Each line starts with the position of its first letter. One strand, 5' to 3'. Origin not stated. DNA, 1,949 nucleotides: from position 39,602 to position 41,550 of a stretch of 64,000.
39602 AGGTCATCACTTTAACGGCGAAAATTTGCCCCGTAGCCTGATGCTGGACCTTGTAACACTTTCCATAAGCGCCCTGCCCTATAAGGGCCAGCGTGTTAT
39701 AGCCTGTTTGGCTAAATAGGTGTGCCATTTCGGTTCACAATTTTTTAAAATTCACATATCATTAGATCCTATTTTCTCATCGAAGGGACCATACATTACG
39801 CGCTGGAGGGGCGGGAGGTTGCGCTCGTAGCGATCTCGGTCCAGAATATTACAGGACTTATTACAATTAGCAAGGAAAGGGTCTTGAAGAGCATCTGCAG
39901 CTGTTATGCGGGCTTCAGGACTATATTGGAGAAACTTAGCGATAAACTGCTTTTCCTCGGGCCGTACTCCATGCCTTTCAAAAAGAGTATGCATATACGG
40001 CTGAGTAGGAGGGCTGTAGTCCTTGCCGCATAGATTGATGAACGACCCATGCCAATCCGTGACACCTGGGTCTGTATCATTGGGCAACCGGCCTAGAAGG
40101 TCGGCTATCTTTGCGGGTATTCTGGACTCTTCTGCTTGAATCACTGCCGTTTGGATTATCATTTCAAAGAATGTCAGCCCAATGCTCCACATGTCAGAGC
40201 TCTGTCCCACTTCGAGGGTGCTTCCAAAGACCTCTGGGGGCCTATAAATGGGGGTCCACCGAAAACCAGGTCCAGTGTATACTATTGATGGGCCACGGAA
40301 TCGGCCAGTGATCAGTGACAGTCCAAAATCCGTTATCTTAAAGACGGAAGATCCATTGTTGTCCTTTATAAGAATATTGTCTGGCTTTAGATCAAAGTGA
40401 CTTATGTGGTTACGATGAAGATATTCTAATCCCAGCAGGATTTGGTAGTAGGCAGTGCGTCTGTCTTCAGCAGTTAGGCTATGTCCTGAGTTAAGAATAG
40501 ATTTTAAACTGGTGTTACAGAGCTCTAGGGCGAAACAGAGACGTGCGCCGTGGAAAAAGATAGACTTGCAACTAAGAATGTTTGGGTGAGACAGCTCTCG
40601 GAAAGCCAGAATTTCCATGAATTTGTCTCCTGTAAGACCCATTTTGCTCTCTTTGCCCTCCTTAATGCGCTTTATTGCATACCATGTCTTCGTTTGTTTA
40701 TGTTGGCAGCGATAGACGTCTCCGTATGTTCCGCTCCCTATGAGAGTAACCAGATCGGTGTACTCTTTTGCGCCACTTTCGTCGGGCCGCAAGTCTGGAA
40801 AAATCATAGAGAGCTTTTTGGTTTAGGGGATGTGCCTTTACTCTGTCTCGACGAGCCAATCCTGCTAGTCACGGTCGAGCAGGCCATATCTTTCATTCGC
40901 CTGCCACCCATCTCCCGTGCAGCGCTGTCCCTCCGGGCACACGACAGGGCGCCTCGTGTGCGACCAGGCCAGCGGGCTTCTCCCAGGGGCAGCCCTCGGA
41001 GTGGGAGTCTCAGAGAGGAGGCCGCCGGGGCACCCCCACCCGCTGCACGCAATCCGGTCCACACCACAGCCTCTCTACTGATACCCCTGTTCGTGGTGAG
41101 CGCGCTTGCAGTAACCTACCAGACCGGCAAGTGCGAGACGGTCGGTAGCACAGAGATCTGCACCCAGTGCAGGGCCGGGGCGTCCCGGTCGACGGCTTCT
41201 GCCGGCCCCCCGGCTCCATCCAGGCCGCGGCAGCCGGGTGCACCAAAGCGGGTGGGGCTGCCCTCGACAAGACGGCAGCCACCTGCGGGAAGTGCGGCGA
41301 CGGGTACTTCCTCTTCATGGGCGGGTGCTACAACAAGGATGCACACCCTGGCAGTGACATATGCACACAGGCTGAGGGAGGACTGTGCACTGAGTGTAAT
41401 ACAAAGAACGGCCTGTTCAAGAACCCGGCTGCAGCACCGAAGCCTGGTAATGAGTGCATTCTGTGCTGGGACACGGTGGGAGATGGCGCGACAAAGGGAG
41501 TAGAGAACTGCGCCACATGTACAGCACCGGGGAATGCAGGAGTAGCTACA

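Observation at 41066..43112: VSP with intact body and conserved 3' end but an out-of-frame, ATG-less signal peptide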

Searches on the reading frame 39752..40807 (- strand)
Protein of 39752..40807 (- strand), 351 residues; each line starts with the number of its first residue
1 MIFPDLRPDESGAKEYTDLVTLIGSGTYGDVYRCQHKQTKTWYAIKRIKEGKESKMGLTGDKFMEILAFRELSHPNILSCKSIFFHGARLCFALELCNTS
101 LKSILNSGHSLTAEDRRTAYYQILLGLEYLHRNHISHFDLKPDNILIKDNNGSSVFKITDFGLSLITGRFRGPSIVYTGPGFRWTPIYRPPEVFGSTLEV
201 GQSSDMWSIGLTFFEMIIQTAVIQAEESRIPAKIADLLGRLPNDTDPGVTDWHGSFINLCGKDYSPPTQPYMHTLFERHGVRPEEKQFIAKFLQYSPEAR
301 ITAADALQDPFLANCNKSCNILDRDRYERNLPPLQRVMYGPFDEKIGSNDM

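Call 6: search_protein_families(library=pfam, proteins=[window:39755-40807:-])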
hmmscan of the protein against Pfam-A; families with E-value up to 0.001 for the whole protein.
window:39755-40807:- (351 aa): 2 families
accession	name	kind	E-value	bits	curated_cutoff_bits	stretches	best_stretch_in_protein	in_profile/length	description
PF00069.31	Pkinase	-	4.3e-52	177.5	31.7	1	20-312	4-263/263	Protein kinase domain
PF07714.23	PK_Tyr_Ser-Thr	-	8.9e-27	94.4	23.1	1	20-219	4-200/258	Protein tyrosine and serine/threonine kinase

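Call 17: find_encoding_contigs(protein=window:39752-40807:-, flank=5000, max_places=10)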
Protein window:39752-40807:- (351 aa): 23 contigs read that carry it; 10 places shown.
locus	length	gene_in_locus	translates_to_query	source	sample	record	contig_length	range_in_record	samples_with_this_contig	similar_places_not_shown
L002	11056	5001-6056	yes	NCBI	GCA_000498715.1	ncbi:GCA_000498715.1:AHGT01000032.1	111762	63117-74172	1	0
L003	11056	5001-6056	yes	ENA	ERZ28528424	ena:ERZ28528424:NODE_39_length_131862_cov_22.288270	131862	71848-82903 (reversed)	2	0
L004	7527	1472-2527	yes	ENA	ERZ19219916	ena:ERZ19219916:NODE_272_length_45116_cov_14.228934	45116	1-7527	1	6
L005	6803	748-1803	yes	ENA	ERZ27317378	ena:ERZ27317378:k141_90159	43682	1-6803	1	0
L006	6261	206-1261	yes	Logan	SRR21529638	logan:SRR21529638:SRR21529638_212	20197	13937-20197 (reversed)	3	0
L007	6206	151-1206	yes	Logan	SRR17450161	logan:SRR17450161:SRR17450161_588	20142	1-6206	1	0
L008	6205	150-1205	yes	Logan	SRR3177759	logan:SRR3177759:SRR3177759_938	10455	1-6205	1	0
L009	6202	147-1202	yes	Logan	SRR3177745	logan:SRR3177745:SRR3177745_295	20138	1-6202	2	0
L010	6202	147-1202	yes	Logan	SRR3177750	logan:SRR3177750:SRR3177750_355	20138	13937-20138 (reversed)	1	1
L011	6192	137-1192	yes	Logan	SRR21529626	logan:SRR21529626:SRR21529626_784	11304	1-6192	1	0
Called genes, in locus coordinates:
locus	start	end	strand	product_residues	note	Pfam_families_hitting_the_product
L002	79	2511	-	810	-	PF12796:Ank_2, PF13637:Ank_4 (weak), PF13857:Ank_5 (faint), PF00023:Ank (faint), PF13606:Ank_3 (faint), PF12796:Ank_2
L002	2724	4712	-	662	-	PF03302:VSP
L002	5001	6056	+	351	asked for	PF00069:Pkinase, PF07714:PK_Tyr_Ser-Thr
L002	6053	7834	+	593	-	PF00069:Pkinase, PF07714:PK_Tyr_Ser-Thr, PF12796:Ank_2, PF13637:Ank_4 (faint), PF00023:Ank (faint), PF13606:Ank_3 (faint), PF13857:Ank_5 (faint), PF12796:Ank_2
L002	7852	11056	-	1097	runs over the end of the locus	-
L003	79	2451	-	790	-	PF00023:Ank (faint), PF12796:Ank_2 (weak), PF13606:Ank_3 (faint), PF13637:Ank_4 (faint), PF13857:Ank_5 (faint), PF12796:Ank_2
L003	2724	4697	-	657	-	PF03302:VSP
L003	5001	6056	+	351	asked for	PF00069:Pkinase, PF07714:PK_Tyr_Ser-Thr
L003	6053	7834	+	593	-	PF00069:Pkinase, PF07714:PK_Tyr_Ser-Thr, PF12796:Ank_2, PF13637:Ank_4 (faint), PF00023:Ank (faint), PF13606:Ank_3 (faint), PF13857:Ank_5 (faint), PF12796:Ank_2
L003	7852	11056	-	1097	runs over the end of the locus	-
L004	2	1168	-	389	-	?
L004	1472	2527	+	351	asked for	PF00069:Pkinase, PF07714:PK_Tyr_Ser-Thr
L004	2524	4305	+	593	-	PF00069:Pkinase, PF07714:PK_Tyr_Ser-Thr, PF12796:Ank_2, PF13637:Ank_4 (faint), PF00023:Ank (faint), PF13606:Ank_3 (faint), PF13857:Ank_5 (faint), PF12796:Ank_2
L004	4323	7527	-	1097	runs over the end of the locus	-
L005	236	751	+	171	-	-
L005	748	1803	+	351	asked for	PF00069:Pkinase, PF07714:PK_Tyr_Ser-Thr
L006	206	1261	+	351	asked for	PF00069:Pkinase, PF07714:PK_Tyr_Ser-Thr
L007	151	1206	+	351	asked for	PF00069:Pkinase, PF07714:PK_Tyr_Ser-Thr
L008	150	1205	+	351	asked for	PF00069:Pkinase, PF07714:PK_Tyr_Ser-Thr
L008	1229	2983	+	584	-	PF00069:Pkinase, PF07714:PK_Tyr_Ser-Thr, PF12796:Ank_2, PF13637:Ank_4 (faint), PF00023:Ank (faint), PF13606:Ank_3 (faint), PF13857:Ank_5 (faint), PF12796:Ank_2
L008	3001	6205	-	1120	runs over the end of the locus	-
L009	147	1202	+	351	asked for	PF00069:Pkinase, PF07714:PK_Tyr_Ser-Thr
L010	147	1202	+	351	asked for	PF00069:Pkinase, PF07714:PK_Tyr_Ser-Thr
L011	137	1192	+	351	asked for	PF00069:Pkinase, PF07714:PK_Tyr_Ser-Thr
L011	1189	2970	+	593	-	PF00069:Pkinase, PF07714:PK_Tyr_Ser-Thr, PF12796:Ank_2, PF13637:Ank_4 (faint), PF00023:Ank (faint), PF13606:Ank_3 (faint), PF13857:Ank_5 (faint), PF12796:Ank_2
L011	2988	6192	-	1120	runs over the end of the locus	-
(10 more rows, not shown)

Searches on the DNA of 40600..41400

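Call 49: search_rna_families(source=window, start=40600, end=41400, threshold=evalue, max_evalue=1)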
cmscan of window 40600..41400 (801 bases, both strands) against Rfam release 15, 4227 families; matches with E-value up to 1: 0.
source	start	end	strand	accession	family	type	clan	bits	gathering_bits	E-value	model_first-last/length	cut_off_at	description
